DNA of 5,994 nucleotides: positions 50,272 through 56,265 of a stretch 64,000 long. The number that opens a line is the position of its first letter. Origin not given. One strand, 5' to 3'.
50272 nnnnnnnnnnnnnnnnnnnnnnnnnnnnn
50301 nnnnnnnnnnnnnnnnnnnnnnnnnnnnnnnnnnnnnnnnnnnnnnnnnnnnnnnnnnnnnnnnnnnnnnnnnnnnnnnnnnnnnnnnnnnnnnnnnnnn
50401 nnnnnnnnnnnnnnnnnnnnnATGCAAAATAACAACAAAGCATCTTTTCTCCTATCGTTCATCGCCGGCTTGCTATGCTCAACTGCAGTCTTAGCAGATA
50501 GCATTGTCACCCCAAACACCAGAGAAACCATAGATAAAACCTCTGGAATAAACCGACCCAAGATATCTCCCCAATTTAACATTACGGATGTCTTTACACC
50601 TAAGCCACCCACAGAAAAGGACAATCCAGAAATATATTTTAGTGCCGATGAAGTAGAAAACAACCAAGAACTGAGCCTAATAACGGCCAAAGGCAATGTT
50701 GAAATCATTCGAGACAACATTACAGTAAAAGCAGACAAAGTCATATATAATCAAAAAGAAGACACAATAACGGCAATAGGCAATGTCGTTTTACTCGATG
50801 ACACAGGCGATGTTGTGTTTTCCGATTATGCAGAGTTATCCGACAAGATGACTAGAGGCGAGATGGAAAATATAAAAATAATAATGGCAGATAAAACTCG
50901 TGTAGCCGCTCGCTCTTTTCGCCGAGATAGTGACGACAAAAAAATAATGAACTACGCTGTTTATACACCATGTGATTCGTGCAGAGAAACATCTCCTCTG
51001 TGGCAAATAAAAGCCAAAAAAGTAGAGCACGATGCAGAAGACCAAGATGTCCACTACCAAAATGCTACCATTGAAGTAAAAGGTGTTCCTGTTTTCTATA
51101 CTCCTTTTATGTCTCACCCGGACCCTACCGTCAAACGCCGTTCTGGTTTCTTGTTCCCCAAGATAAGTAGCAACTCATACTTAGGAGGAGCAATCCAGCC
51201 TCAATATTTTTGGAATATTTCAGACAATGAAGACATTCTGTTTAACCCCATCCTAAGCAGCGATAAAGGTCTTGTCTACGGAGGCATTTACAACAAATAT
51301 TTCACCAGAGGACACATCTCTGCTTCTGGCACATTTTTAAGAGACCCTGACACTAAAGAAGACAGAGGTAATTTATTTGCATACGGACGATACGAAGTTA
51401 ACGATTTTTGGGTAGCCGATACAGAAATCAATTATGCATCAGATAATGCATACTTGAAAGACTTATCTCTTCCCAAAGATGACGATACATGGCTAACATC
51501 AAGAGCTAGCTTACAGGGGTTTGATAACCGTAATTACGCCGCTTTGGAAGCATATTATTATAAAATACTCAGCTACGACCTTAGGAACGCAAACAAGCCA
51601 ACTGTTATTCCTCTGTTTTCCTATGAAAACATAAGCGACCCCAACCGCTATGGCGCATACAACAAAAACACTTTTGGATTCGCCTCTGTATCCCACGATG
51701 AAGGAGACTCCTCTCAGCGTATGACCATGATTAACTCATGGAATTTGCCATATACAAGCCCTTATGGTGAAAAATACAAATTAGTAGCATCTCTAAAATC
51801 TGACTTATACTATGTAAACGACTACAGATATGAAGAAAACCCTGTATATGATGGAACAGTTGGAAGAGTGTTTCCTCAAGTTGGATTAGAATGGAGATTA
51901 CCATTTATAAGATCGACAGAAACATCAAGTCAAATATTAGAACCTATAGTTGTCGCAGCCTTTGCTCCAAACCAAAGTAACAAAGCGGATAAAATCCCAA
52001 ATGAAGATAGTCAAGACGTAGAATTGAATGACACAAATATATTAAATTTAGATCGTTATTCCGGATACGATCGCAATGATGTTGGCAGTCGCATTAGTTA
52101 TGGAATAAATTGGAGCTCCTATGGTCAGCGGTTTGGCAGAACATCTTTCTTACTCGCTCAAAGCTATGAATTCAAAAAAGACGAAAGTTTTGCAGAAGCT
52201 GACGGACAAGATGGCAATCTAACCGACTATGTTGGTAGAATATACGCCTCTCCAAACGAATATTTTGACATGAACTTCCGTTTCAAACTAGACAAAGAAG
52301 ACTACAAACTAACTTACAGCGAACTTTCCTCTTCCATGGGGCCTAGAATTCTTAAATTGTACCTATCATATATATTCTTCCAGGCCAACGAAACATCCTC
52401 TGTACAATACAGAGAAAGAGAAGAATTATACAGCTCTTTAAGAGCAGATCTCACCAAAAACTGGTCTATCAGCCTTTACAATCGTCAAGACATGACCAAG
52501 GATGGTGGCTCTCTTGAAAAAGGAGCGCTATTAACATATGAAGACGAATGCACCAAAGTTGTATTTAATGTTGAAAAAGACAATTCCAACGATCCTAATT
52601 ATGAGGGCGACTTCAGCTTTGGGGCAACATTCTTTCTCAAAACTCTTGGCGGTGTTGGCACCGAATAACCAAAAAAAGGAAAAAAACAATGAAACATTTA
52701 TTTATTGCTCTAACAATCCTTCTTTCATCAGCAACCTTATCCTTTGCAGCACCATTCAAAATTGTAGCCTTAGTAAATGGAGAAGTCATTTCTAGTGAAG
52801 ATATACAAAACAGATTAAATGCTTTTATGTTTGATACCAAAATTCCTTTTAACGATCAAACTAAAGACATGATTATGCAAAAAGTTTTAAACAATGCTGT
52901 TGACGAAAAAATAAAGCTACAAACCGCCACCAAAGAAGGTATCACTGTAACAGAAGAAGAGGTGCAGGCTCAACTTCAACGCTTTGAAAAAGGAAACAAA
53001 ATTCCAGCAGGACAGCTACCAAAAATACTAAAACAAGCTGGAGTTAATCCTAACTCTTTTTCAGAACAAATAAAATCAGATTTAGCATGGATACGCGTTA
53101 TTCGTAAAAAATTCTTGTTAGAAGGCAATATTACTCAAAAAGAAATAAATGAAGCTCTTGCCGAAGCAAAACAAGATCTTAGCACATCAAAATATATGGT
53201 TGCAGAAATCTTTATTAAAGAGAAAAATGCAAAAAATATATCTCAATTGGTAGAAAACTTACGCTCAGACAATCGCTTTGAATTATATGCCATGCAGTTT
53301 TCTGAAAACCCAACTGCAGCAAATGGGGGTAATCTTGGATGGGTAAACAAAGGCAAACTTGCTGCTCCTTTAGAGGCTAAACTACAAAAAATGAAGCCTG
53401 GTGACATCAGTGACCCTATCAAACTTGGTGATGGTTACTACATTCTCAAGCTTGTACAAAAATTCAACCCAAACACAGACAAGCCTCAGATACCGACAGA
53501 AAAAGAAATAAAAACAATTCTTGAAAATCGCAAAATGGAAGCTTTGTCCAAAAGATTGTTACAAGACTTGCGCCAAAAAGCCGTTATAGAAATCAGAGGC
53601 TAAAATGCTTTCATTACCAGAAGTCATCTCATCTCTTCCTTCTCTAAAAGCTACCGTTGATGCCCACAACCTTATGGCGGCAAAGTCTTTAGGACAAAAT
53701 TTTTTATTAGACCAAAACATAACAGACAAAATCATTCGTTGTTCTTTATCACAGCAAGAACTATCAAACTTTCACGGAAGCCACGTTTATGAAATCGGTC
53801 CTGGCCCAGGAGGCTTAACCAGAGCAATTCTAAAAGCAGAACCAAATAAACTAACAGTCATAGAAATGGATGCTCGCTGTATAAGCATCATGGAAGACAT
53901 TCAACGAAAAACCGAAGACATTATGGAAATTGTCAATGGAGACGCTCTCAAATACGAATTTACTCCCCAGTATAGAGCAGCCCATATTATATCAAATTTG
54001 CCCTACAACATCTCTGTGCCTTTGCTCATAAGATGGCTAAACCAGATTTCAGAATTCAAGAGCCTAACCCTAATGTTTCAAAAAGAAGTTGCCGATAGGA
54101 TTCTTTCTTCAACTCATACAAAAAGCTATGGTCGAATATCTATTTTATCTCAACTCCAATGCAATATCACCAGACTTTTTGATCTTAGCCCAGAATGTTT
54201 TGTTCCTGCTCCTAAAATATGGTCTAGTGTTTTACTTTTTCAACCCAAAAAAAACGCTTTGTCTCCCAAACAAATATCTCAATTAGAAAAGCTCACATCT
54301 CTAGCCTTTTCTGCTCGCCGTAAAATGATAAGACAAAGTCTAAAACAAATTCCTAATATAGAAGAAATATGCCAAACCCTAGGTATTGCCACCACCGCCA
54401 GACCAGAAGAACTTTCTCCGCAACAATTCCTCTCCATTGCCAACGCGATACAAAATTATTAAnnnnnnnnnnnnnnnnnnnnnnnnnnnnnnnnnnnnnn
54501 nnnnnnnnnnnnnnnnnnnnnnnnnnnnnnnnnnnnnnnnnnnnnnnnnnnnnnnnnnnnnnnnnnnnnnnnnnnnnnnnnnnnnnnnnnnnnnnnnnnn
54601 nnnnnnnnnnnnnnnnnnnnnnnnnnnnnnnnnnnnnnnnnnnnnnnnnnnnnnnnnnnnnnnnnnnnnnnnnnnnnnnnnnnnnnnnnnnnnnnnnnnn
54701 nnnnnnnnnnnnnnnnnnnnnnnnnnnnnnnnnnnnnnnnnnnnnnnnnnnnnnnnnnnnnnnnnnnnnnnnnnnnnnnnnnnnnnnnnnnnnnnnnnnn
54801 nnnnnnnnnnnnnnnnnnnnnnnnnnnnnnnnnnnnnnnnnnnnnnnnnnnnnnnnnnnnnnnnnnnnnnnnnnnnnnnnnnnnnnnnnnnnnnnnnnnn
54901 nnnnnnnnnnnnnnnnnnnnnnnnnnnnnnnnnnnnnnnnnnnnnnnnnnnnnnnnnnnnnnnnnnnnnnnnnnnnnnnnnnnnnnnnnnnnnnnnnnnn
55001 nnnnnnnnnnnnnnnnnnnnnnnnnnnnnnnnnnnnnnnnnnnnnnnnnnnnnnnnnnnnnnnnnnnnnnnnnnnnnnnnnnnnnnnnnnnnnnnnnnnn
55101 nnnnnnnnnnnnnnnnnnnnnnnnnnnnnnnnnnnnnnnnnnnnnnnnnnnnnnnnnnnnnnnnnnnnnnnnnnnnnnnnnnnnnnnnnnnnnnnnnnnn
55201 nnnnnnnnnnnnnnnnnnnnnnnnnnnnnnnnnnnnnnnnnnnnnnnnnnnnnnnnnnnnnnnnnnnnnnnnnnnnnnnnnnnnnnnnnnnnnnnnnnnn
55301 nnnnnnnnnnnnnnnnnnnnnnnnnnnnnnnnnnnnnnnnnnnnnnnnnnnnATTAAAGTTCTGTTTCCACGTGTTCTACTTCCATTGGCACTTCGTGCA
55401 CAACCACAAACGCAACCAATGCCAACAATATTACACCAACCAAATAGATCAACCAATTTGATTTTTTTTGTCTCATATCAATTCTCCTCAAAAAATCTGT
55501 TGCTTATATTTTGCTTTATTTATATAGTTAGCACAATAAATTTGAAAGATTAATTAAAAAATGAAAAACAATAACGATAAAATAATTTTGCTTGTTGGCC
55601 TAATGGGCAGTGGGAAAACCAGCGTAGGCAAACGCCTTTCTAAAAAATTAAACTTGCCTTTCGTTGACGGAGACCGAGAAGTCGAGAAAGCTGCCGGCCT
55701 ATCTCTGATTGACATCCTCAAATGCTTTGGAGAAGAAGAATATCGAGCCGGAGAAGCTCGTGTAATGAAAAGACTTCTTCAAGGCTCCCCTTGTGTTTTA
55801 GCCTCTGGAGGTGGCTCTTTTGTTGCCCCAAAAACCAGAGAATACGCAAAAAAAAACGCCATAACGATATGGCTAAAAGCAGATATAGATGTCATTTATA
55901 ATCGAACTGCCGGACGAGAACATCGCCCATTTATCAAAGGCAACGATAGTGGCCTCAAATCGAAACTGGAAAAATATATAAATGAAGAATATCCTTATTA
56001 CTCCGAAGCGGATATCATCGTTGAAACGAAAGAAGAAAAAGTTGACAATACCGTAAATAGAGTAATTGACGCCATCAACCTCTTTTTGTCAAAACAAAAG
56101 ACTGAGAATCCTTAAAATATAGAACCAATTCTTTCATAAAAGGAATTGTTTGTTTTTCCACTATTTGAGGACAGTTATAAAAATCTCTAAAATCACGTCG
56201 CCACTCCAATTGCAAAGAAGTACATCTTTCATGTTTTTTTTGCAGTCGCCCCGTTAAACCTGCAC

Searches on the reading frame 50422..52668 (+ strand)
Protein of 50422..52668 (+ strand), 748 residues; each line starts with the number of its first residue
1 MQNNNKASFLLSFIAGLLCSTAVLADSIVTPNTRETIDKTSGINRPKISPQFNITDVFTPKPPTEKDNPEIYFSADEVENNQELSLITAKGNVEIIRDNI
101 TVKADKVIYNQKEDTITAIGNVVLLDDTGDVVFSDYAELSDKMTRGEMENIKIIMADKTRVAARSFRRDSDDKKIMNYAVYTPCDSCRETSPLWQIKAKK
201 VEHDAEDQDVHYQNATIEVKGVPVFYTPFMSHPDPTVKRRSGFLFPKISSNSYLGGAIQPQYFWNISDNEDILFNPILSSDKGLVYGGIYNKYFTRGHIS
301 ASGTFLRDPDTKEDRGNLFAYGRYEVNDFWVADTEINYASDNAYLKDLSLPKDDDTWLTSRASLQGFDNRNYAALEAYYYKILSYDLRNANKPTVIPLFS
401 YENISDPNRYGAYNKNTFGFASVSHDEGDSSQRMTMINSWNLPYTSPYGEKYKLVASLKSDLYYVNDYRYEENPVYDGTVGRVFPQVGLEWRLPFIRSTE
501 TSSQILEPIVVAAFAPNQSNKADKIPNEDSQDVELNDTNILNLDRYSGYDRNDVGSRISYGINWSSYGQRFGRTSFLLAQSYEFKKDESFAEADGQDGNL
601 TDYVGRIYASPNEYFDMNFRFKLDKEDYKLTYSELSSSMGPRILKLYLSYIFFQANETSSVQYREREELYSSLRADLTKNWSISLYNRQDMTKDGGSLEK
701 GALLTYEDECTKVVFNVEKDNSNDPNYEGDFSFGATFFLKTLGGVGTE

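Call 4: search_protein_families(library=pfam, proteins=[window:50422-52668:+])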
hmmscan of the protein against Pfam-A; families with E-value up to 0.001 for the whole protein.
window:50422-52668:+ (748 aa): 2 families
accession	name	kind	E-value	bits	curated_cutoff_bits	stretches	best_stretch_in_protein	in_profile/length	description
PF04453.20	LptD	-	2.9e-52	178.7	22.4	1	314-681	2-384/384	LPS transport system D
PF03968.19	LptD_N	-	1.9e-06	28.5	20.4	1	74-154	3-79/113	LptA/(LptD N-terminal domain) LPS transport protein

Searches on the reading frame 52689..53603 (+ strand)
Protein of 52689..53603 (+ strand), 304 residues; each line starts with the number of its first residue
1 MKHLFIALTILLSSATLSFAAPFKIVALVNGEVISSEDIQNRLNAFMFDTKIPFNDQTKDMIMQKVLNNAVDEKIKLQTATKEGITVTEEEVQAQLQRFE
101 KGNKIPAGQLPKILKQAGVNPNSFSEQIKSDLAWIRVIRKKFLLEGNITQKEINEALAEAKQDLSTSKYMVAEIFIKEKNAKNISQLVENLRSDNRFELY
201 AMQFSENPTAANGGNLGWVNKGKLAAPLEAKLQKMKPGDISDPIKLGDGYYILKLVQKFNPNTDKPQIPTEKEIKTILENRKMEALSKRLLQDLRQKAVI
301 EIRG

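Call 40: search_protein_families(library=pfam, proteins=[window:52689-53603:+], max_evalue=0.00001)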
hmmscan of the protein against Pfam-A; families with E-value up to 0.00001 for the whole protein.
window:52689-53603:+ (304 aa): 6 families
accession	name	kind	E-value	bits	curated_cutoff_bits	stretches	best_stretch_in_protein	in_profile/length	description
PF00639.27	Rotamase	-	2.3e-17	64.2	21.7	1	178-255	16-95/97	PPIC-type PPIASE domain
PF13624.11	SurA_N_3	-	2.4e-14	53.9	27.2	1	24-134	39-158/162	SurA-like N-terminal domain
PF09312.16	SurA_N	-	3.5e-14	53.4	30.8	1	24-136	3-116/118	SurA N-terminal domain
PF13616.12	Rotamase_3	-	1.3e-13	51.9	22.5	1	177-258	33-115/116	PPIC-type PPIASE domain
PF13623.11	SurA_N_2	-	1.6e-09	38.2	28.5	1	9-98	26-121/145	SurA-like N-terminal domain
PF13145.12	Rotamase_2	-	2.5e-09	38.4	27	1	148-263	1-112/121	PPIC-type PPIASE domain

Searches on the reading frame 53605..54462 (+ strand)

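Call 40: search_protein_families(library=pfam, proteins=[window:53605-54462:+], max_evalue=0.00001)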
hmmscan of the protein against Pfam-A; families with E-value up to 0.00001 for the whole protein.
window:53605-54462:+ (285 aa): 1 family
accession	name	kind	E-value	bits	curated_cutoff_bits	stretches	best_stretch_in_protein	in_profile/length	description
PF00398.26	RrnaAD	-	3.3e-48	164.5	24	1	26-283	5-262/263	Ribosomal RNA adenine dimethylase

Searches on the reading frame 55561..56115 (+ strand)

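Call 41: search_protein_families(library=pfam, proteins=[window:55561-56115:+], max_evalue=0.00001)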
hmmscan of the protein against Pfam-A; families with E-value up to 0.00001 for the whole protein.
window:55561-56115:+ (184 aa): 3 families
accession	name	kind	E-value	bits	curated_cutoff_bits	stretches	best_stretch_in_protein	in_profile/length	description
PF01202.28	SKI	-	3e-41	141.6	22.1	1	15-172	1-158/159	Shikimate kinase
PF13238.12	AAA_18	-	6.6e-10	40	29.4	1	9-125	1-118/128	AAA domain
PF13189.12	Cytidylate_kin2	-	4.2e-09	37.3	28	0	9-44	2-36/176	Cytidylate kinase-like family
